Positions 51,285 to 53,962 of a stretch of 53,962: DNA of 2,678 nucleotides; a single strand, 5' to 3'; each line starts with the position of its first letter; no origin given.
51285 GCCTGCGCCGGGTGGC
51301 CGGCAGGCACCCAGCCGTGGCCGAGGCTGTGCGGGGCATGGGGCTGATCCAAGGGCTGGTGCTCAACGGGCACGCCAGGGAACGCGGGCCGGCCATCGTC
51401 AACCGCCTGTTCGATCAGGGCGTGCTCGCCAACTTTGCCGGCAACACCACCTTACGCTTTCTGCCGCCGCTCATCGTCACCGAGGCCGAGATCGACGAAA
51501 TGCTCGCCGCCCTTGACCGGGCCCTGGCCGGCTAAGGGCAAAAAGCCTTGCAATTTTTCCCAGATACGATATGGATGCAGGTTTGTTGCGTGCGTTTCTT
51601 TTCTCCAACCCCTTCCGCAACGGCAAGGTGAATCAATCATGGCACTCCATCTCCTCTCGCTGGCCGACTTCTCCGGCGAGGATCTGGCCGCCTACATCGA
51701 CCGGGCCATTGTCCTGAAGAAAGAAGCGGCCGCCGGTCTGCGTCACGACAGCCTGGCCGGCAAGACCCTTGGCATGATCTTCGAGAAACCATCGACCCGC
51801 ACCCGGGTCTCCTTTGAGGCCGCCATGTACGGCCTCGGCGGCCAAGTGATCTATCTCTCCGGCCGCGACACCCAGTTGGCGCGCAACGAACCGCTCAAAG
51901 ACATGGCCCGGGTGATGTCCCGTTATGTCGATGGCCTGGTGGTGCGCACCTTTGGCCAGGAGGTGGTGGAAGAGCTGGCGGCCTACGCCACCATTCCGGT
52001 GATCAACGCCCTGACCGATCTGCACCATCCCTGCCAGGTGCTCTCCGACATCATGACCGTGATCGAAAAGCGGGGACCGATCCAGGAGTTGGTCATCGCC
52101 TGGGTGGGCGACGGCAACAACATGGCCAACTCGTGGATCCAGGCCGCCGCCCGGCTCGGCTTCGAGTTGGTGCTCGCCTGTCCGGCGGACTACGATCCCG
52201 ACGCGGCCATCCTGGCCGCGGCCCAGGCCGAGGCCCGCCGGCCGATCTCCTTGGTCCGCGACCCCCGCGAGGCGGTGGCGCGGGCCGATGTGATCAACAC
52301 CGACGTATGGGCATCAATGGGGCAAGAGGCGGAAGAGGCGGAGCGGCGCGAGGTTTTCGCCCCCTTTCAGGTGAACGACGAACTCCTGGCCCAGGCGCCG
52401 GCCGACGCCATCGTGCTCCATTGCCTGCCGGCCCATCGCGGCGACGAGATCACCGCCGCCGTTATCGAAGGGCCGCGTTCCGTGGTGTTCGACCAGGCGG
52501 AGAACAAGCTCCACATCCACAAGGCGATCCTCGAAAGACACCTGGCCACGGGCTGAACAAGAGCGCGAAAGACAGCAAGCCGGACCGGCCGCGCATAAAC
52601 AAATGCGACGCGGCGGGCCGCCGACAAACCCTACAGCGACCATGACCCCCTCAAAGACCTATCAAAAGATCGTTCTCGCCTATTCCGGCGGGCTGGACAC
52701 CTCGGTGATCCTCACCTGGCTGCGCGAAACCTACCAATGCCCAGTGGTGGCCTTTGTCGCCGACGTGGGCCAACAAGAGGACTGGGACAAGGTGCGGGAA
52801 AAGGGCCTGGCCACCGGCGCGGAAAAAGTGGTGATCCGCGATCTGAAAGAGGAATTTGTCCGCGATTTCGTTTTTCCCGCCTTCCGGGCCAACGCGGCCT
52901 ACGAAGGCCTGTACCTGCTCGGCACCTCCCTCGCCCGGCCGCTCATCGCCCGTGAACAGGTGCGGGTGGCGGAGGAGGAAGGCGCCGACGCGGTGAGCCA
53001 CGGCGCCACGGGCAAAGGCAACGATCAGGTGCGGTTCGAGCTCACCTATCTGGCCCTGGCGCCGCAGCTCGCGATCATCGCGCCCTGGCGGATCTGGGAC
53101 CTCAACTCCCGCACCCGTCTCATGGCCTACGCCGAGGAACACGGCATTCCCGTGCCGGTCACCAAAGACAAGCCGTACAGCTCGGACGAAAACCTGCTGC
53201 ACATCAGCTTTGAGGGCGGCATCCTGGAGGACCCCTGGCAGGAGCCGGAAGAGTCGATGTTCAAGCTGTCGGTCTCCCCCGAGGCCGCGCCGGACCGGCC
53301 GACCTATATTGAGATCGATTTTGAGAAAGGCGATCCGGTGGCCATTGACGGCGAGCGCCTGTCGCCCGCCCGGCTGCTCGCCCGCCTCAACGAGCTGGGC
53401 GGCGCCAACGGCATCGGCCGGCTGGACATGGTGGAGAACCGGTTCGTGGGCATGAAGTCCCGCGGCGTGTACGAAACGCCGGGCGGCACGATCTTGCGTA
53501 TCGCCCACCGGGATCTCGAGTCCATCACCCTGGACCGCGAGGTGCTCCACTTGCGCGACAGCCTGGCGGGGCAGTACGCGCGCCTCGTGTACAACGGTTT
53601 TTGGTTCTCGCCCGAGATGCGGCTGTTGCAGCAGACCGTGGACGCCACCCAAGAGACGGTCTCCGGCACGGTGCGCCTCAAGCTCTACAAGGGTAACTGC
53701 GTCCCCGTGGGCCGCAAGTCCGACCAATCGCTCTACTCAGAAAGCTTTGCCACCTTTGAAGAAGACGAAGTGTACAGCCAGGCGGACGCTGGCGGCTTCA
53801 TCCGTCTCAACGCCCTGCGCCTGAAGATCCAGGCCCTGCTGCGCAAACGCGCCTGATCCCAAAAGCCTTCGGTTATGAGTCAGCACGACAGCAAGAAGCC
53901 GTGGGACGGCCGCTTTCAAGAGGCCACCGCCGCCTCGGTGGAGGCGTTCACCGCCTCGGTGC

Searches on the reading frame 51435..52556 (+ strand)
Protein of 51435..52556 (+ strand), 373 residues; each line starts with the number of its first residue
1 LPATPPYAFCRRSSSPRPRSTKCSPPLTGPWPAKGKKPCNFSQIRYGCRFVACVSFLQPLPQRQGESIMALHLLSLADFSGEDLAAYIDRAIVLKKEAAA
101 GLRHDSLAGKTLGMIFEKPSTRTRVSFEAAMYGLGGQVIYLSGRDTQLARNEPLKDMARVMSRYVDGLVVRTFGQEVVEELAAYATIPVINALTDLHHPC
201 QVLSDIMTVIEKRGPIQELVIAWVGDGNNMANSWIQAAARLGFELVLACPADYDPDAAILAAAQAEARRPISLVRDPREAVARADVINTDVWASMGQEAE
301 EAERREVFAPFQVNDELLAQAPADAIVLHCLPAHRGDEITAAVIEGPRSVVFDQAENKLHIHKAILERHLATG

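Call 75: search_protein_families(library=pfam, proteins=[window:51435-52556:+], max_evalue=0.01)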
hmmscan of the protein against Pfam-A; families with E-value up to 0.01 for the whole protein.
window:51435-52556:+ (373 aa): 2 families
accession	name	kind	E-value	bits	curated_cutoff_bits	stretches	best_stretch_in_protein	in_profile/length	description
PF00185.30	OTCace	-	1.9e-54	184.4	29.4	1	218-367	2-155/157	Aspartate/ornithine carbamoyltransferase, Asp/Orn binding domain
PF02729.26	OTCace_N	-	4.4e-50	170.1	29.9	1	72-211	2-148/148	Aspartate/ornithine carbamoyltransferase, carbamoyl-P binding domain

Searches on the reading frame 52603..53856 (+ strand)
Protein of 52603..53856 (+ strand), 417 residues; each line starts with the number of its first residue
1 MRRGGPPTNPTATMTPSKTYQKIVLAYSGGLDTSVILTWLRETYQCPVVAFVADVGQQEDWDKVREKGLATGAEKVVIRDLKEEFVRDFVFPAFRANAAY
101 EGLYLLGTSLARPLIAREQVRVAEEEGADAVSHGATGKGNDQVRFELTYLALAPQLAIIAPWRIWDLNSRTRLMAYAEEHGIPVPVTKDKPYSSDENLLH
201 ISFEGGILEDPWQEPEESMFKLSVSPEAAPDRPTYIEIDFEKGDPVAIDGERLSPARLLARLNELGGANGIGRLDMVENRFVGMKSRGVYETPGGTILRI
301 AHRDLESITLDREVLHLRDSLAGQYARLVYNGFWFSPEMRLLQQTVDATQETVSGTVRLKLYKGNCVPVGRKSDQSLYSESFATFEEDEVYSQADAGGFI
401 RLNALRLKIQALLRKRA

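Call 75: search_protein_families(library=pfam, proteins=[window:52603-53856:+], max_evalue=0.01)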
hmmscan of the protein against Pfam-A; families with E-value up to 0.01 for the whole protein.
window:52603-53856:+ (417 aa): 2 families
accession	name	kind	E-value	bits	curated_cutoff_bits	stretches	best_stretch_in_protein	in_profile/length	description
PF20979.2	Arginosuc_syn_C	-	2.1e-84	282.9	27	1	192-409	1-218/219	Arginosuccinate synthase C-terminal domain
PF00764.25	Arginosuc_synth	-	1.7e-63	213.9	27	1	22-183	1-162/162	Arginosuccinate synthase N-terminal HUP domain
